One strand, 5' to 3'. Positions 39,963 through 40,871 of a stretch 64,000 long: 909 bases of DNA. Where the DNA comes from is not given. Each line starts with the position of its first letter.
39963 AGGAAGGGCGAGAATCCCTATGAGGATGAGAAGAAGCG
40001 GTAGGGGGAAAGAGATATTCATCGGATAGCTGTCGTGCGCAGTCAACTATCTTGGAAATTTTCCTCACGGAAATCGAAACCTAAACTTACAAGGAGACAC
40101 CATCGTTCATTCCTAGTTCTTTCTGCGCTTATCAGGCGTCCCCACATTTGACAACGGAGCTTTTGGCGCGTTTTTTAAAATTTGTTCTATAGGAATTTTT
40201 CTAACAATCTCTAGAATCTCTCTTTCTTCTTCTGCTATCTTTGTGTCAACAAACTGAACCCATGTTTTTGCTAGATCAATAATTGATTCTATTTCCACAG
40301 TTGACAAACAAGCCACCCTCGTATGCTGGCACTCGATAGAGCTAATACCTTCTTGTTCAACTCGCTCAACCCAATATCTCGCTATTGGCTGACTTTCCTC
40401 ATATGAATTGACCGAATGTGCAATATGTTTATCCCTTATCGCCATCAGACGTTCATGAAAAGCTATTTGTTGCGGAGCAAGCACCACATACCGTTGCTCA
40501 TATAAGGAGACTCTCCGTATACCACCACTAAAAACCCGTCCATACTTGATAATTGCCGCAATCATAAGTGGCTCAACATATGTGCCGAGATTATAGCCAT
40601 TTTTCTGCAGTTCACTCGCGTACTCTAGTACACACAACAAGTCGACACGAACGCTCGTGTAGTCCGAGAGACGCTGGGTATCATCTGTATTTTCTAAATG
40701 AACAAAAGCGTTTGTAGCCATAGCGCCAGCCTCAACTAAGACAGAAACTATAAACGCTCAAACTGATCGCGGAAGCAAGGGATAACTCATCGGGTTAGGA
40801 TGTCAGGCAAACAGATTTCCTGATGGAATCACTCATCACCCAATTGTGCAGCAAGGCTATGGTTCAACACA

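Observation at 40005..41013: About 1 kb AT-rich (about 40% GC) single-gene island between der and purF encoding a 202-aa orphan protein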

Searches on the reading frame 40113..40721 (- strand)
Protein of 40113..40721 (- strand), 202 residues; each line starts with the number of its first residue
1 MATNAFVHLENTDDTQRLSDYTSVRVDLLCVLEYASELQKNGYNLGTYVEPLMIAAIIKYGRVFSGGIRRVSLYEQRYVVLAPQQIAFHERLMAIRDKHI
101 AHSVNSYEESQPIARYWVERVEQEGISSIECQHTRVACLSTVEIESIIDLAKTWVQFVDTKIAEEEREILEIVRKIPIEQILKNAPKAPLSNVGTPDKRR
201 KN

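Call 4: search_protein_families(library=pfam, proteins=[window:40113-40721:-], max_evalue=1)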
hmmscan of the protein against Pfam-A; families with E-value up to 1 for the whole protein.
window:40113-40721:- (202 aa): 0 families

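Call 5: search_protein_families(library=padloc, proteins=[window:40113-40721:-], max_evalue=1)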
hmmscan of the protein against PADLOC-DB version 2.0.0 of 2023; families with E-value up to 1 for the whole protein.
window:40113-40721:- (202 aa): 0 families

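Call 6: search_protein_families(library=ncbifam, proteins=[window:40113-40721:-], max_evalue=1)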
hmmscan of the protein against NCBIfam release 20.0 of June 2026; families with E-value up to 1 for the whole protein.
window:40113-40721:- (202 aa): 0 families

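Call 7: search_protein_families(library=phrogs, proteins=[window:40113-40721:-], max_evalue=1)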
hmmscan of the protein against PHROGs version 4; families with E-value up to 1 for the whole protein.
window:40113-40721:- (202 aa): 1 family
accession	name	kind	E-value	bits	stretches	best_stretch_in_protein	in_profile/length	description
phrog_8440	-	unknown function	0.11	12.7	1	47-108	96-156/239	-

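Call 8: find_homologous_proteins(query=window:40113-40721:-, max_evalue=0.001)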
Query window:40113-40721:- (202 aa): 106 proteins with E <= 0.001 among 189 candidates.
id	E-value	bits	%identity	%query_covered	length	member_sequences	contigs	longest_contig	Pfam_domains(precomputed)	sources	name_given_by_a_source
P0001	4.4e-126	436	100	100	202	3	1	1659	-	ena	-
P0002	2.0e-67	245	56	100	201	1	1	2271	-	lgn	-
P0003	1.0e-51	193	49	100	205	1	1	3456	-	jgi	jgi:hypothetical protein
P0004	1.1e-51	193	48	99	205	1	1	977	-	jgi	jgi:hypothetical protein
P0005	2.0e-49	186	47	100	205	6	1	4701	-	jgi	jgi:hypothetical protein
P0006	3.0e-44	169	45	99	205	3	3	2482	-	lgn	-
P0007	2.2e-43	166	43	100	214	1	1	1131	-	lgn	-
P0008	5.6e-43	165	45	100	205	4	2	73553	-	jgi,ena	jgi:hypothetical protein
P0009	1.1e-42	164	44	100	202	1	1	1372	-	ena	-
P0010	1.8e-42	163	46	100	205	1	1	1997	-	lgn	-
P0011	1.2e-41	161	43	98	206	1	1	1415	-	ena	-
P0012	1.4e-41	160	43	94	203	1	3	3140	-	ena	-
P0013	1.5e-41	160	43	94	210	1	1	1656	-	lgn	-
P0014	4.6e-41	159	41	94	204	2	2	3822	-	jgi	jgi:hypothetical protein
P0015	5.5e-41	158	44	94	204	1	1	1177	-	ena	-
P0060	1.4e-31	128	38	94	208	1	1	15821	-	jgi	-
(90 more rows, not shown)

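Call 12: list_cluster_members(proteins=[window:40113-40721:-, window:38541-40004:+, window:41014-42471:-, window:42471-43157:-, window:36541-37869:+, window:37914-38453:+, window:43366-44130:+])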
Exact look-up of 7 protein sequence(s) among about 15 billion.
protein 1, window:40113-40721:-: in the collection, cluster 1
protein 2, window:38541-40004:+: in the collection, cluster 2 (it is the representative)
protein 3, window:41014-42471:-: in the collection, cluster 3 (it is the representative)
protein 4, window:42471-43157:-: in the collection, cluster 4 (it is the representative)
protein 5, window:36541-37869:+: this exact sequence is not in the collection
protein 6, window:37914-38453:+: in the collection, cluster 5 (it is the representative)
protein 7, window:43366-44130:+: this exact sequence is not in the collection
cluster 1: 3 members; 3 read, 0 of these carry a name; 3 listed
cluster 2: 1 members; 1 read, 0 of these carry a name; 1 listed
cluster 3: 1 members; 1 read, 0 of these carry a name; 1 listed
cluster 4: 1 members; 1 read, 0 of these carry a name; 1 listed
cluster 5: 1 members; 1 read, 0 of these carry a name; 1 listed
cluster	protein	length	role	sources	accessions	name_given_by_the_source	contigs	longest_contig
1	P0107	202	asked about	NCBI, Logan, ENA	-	-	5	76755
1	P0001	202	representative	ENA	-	-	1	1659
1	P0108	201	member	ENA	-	-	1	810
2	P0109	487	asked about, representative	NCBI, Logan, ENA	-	-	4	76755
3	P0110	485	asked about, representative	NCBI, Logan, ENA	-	-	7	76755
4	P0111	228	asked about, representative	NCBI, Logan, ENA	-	-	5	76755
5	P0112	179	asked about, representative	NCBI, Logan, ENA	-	-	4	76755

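Call 14: find_encoding_contigs(protein=window:40113-40721:-, flank=6000, max_places=6)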
Protein window:40113-40721:- (202 aa): 6 contigs read that carry it; 1 place shown.
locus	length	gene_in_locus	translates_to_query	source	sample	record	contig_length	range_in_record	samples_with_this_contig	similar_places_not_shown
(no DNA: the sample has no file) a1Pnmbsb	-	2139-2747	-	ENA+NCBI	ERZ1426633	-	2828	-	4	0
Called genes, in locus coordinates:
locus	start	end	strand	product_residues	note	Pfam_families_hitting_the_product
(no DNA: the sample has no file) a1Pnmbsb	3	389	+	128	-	?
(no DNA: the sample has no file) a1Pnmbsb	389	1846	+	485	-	PF13230:GATase_4 (weak), PF13522:GATase_6, PF13537:GATase_7, PF00156:Pribosyltran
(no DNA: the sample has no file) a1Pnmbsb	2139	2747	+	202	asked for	-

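Call 15: search_protein_representatives(protein=window:40113-40721:-)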
Query: 202 residues. Proteins with E-value up to 0.001 (for the whole library): 572; up to 1e-10: 177; up to 1e-30: 15. The best 150 are listed.
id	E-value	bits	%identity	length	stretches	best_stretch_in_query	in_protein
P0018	6.0e-41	156.7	53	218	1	1-159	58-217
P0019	1.4e-40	155.5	42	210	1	1-201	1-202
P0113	6.5e-38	146.8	45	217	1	1-201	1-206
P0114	1.6e-36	142.2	41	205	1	3-201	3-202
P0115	3.7e-35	137.8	48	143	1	58-201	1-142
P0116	1.5e-34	135.8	37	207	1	1-200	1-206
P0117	1.9e-34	135.5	40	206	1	2-201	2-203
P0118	1.9e-34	135.4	43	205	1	1-186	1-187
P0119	7.0e-34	133.6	53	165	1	60-184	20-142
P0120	1.0e-33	133.1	41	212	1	1-199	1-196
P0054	2.0e-33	132.2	40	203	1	1-200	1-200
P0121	3.7e-33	131.3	43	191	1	52-201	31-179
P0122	8.4e-33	130.1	39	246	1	13-200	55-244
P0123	6.6e-31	123.9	36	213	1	1-200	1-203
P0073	9.8e-31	123.4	49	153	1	1-143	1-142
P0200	3.9e-15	72.5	27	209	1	13-190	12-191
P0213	3.9e-14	69.3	29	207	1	13-201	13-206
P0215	4.9e-14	68.9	29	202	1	17-200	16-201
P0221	9.6e-14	68.0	27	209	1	14-194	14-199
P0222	1.2e-13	67.6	28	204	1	16-182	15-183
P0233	5.2e-13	65.6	26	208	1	14-201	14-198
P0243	2.7e-12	63.2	27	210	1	32-184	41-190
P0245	3.2e-12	63.0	27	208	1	14-191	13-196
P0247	3.8e-12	62.8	28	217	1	14-187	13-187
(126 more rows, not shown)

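Call 17: predict_structure(alignment_id=A1)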
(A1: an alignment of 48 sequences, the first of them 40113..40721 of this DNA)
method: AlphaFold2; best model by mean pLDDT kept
length: 202 residues; sequences in the alignment: 48
mean_pLDDT: 89.5   pTM: 0.82
mean pLDDT of the five models: 89.5, 89.4, 87.3, 87.1, 87.0
residues with pLDDT >= 90: 138; 70-90: 46; 50-70: 17; < 50: 1
segments of 3 or more residues with pLDDT < 50: none
pLDDT, mean of each block of 10 residues (from residue 1): 81 90 97 98 92 95 89 95 97 89 68 96 97 86 97 98 97 92 72 70 64
secondary structure, 60 per line:
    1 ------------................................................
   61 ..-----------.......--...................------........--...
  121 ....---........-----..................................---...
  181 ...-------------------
elements in order: H13-62 H74-80 H83-101 E108-115 H118-124 E128-135 H141-174 H178-183

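Call 19: search_protein_families(library=pfam, alignment_id=A2, max_evalue=0.1)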
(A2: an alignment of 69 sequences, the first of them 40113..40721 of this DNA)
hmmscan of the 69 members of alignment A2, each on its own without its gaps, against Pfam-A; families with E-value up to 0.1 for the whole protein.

A. member 1, window:40113-40721:- (202 aa): 0 families

B. families by the number of members that match (of 69 scanned): 23 families
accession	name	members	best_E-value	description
PF18734.6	HEPN_AbiU2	12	0.0076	AbiU2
PF22148.1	Fervidolysin_NPro-like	2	0.0014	Fervidolysin N-terminal prodomain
PF00046.35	Homeodomain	1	0.0052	Homeodomain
PF21184.3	HAT1_C_fung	1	0.01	Fungal HAT1, C-terminal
PF11468.13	PTase_Orf2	1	0.014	Aromatic prenyltransferase Orf2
PF06463.18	Mob_synth_C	1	0.014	Molybdenum Cofactor Synthesis C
PF15704.10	Mt_ATP_synt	1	0.015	Mitochondrial ATP synthase subunit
PF17596.7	DUF5492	1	0.018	Family of unknown function (DUF5492)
PF10432.14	bact-PGI_C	1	0.02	Bacterial phospho-glucose isomerase C-terminal SIS domain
PF11348.13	DUF3150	1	0.024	Protein of unknown function (DUF3150)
PF23359.1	Lsr2_DNA-bd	1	0.032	Lsr2 DNA-binding domain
PF04655.20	APH_6_hur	1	0.042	Aminoglycoside/hydroxyurea antibiotic resistance kinase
PF10629.15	CMI2B-like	1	0.044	Ciliary microtubule inner protein 2B-like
PF15032.11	DUF4529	1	0.045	Protein of unknown function (DUF4529)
PF22539.1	DUF7004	1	0.06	Family of unknown function (DUF7004)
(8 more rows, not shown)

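Call 21: search_solved_structures(query=A2, max_evalue=10, show_alignments=2)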
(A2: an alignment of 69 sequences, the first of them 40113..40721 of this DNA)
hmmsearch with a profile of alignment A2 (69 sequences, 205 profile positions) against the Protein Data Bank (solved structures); distinct sequences matched with E-value up to 10: 0.

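Call 22: find_related_loci(query=A2, collection=genome_contigs, flank=6000)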
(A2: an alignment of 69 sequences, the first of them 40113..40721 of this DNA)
Query A2 (202 aa) in genome_contigs; peptide patterns used: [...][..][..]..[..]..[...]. (x = any residue, [..] = any of these).
97 stretches matched a pattern; 78 encode a relative of the query (tblastn E <= 1e-3); 78 distinct loci.
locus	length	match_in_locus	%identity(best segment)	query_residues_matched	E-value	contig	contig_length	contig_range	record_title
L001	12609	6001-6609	42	1-201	1e-48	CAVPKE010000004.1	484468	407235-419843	MAG: uncultured beta proteobacterium isolate MFD10007.bin.2.71 genome assembly, contig: contig_14321, whole genome shotg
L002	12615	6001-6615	42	1-200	1e-40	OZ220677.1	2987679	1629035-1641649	MAG: Arenicellales bacterium isolate e4234053-763e-428e-8938-38a587063467 genome assembly, chromosome: 1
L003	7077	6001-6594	41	1-201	8e-41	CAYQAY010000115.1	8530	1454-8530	MAG TPA_asm: uncultured Reyranella sp. isolate binchicken_co319_117 genome assembly, contig: NODE_9943_length_8530_cov_1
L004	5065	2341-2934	40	1-189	1e-39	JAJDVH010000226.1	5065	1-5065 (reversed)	MAG: Alphaproteobacteria bacterium isolate jk18x22bins.31 k141_41520, whole genome shotgun sequence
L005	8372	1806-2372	40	1-188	1e-36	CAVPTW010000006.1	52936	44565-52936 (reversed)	MAG: uncultured Gammaproteobacteria bacterium isolate MFD10097.bin.1.40 genome assembly, contig: contig_1580, whole geno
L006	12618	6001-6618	38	1-201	2e-36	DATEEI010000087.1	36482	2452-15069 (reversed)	MAG TPA_asm: Vicinamibacterales bacterium isolate SMAG_U8729 k141_2264207, whole genome shotgun sequence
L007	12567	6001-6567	41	1-188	2e-35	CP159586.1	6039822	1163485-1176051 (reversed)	Massilia sp. SR12 chromosome, complete genome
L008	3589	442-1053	39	1-201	1e-35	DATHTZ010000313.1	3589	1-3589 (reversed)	MAG TPA_asm: Nitrospiraceae bacterium isolate SMAG_U16093 k141_7762, whole genome shotgun sequence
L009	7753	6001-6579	39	1-192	3e-33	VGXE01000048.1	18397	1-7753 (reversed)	MAG: Nitrospira sp. isolate M_DeepCast_65m_mx_150 M_DeepCast_65m_mx_150_Ga0194120_10005585, whole genome shotgun sequenc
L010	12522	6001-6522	39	11-181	8e-33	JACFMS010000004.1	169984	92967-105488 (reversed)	MAG: Sphingomonadales bacterium isolate BROCD004 NODE_92_length_169984_cov_6.952704, whole genome shotgun sequence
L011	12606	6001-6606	39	1-200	3e-32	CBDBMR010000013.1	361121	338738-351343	MAG: Rhodospirillales bacterium isolate e27e2cbc-abdb-4762-b094-4e72ea50ec95 genome assembly, contig: contig_13, whole g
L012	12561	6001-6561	39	1-182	8e-32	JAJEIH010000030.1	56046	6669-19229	MAG: Alphaproteobacteria bacterium isolate p16x65bins.40 k141_117844, whole genome shotgun sequence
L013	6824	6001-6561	39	1-182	4e-31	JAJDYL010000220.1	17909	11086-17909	MAG: Alphaproteobacteria bacterium isolate jk18x34bins.26 k141_328508, whole genome shotgun sequence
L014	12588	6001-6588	33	1-199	3e-28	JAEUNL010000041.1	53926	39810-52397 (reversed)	MAG: Rhodocyclaceae bacterium isolate new MAG-172 k141_3736814, whole genome shotgun sequence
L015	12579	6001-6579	38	11-200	3e-28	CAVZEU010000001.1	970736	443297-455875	MAG: uncultured Gammaproteobacteria bacterium isolate MFD05684.bin.1.285 genome assembly, contig: contig_52589, whole ge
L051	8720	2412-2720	29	12-114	4e-11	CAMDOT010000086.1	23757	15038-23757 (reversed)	MAG: Rhizobium sp. Q54 isolate TrH-03may19-24 genome assembly, contig: TrH-03may19-C3631, whole genome shotgun sequence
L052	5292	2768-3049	32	28-114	1e-10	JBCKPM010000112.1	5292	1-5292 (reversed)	Usitatibacteraceae bacterium isolate SLM_MC1B_68-O16 Node_112_length_5292_cov_16.067133, whole genome shotgun sequence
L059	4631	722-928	35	47-114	2e-9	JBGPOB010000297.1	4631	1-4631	MAG: Xanthobacteraceae bacterium isolate OBJ_0618_7090110_200 k141_5633864_length_4631_cov_231.9684, whole genome shotgu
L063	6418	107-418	30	11-108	9e-9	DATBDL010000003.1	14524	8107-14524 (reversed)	MAG TPA_asm: Pseudonocardiaceae bacterium isolate SMAG_U5810 k141_5546118, whole genome shotgun sequence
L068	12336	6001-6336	32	5-110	4e-8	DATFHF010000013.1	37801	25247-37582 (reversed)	MAG TPA_asm: Jatrophihabitans sp. isolate SMAG_U8682 k141_905717, whole genome shotgun sequence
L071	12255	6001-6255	35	32-109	2e-7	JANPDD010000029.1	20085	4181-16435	MAG: Hyphomicrobiales bacterium isolate VAR_78_metabat_42 VAR_78_k141_1836657, whole genome shotgun sequence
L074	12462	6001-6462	28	18-169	6e-12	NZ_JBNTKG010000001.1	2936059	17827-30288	Microbacterium sp. YY-04 Scaffold1, whole genome shotgun sequence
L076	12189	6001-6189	32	52-114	2e-6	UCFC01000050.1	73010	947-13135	Rhizobiales bacterium isolate AFS069108 genome assembly, contig: contig_50, whole genome shotgun sequence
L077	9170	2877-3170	34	16-108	5e-5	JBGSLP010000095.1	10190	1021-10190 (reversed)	MAG: Alphaproteobacteria bacterium isolate JTS-AC208 k141_3128916, whole genome shotgun sequence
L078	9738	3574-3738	29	55-109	1e-4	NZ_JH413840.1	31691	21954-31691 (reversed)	Legionella drancourtii LLAP12 scf_48, whole genome shotgun sequence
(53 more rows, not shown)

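Call 28: search_protein_families(library=pfam, alignment_id=A3, max_evalue=0.00001)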
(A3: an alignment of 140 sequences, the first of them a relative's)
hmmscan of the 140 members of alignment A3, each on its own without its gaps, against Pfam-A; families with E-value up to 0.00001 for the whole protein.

A. member 1, L001:4072-5706:+ (544 aa): 1 family
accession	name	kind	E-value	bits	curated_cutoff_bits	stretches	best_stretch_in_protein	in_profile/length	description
PF01425.27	Amidase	-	5.2e-101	339.3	27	1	122-532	1-445/445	Amidase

B. families by the number of members that match (of 140 scanned): 109 families (the first 25 are shown)
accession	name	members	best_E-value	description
PF19607.4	DUF6112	2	1e-34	Family of unknown function (DUF6112)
PF00005.33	ABC_tran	2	1.4e-34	ABC transporter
PF13478.12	XdhC_C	2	2.2e-33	XdhC Rossmann domain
PF01609.27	DDE_Tnp_1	2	2.4e-25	Transposase DDE domain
PF13649.12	Methyltransf_25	2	2.1e-24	Methyltransferase domain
PF13847.12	Methyltransf_31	2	6.9e-23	Methyltransferase domain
PF01209.24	Ubie_methyltran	2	3e-22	ubiE/COQ5 methyltransferase family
PF08241.18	Methyltransf_11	2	7.1e-22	Methyltransferase domain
PF08242.18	Methyltransf_12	2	1.5e-16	Methyltransferase domain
PF02625.21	XdhC_CoxI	2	2.2e-16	XdhC and CoxI family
PF13489.12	Methyltransf_23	2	8.6e-14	Methyltransferase domain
PF01381.28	HTH_3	2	1.1e-11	Helix-turn-helix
PF13560.12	HTH_31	2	3.9e-08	Helix-turn-helix domain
PF00330.25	Aconitase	1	3.6e-184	Aconitase family (aconitate hydratase)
PF03063.25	Prismane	1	2e-182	Prismane/CO dehydrogenase family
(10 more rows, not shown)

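Call 30: find_homologous_proteins(query=A2, max_evalue=0.001)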
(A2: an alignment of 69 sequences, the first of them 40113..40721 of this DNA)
Query A2 (69 sequences) (202 aa, profile of the alignment): 751 proteins with E <= 0.001 among 4180 candidates; the best 120 are listed.
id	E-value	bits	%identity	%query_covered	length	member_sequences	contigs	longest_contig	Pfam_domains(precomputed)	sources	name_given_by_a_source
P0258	7.7e-74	266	38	100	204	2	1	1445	-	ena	-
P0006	4.2e-73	263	45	99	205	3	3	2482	-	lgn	-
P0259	8.3e-73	262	40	99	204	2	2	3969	-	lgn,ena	-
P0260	1.6e-72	262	39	99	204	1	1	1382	-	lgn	-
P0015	2.0e-72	261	44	94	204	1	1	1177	-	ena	-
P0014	3.0e-72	261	41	94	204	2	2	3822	-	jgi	jgi:hypothetical protein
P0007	4.2e-72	260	43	100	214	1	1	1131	-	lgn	-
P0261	6.9e-72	259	39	99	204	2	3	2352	-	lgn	-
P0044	1.2e-71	259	39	94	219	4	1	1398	-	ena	-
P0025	1.4e-71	258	41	100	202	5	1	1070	-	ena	-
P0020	1.8e-71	258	41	100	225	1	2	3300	-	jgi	jgi:hypothetical protein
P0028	1.9e-71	258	41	99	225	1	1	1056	-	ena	-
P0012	2.0e-71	258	43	94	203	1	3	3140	-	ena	-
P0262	3.1e-71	257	42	100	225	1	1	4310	-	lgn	-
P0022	3.2e-71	257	42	94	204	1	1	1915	-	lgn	-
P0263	5.1e-71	257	43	100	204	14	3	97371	-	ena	-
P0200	3.1e-67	244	28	85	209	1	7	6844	-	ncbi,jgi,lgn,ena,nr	ncbi:MAG TPA: hypothetical protein DDW41_04315 [Candidatus Andersenbacteria bacterium]|nr:hypothetic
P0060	1.7e-63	232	38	94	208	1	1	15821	-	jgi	-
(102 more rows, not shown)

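Call 32: search_protein_families(library=pfam, proteins=[P0200, P0213, P0215, P0221, P0222, P0233, P0243, P0245, P0247], max_evalue=1)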
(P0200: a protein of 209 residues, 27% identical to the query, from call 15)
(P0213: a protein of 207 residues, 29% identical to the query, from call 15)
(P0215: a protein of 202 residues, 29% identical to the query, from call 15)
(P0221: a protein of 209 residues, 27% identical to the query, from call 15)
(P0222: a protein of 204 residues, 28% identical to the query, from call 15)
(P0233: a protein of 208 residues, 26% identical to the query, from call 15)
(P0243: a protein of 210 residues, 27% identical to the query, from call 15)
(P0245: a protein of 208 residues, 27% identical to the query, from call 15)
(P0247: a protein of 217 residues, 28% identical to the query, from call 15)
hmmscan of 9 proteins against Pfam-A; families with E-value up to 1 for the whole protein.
P0200 (209 aa): 0 families

P0213 (207 aa): 0 families

P0215 (202 aa): 0 families

P0221 (209 aa): 1 family
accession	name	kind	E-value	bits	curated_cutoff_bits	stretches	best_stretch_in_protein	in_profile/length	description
PF21184.3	HAT1_C_fung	-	0.01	16.2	22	1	65-99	11-45/55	Fungal HAT1, C-terminal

P0222 (204 aa): 1 family
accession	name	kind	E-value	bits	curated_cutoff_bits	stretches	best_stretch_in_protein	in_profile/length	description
PF10501.15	Ribosomal_L50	-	0.16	12.6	25.1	1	26-63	36-73/109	Ribosomal subunit 39S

P0233 (208 aa): 0 families

P0243 (210 aa): 1 family
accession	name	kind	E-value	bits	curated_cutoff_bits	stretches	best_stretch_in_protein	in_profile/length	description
PF18734.6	HEPN_AbiU2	-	0.025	14.5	26.8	1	85-115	113-141/193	AbiU2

P0245 (208 aa): 1 family
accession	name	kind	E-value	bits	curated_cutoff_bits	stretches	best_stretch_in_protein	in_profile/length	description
PF12179.13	IKKbetaNEMObind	-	0.12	12.7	25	1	32-53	9-30/37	I-kappa-kinase-beta NEMO binding domain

P0247 (217 aa): 0 families
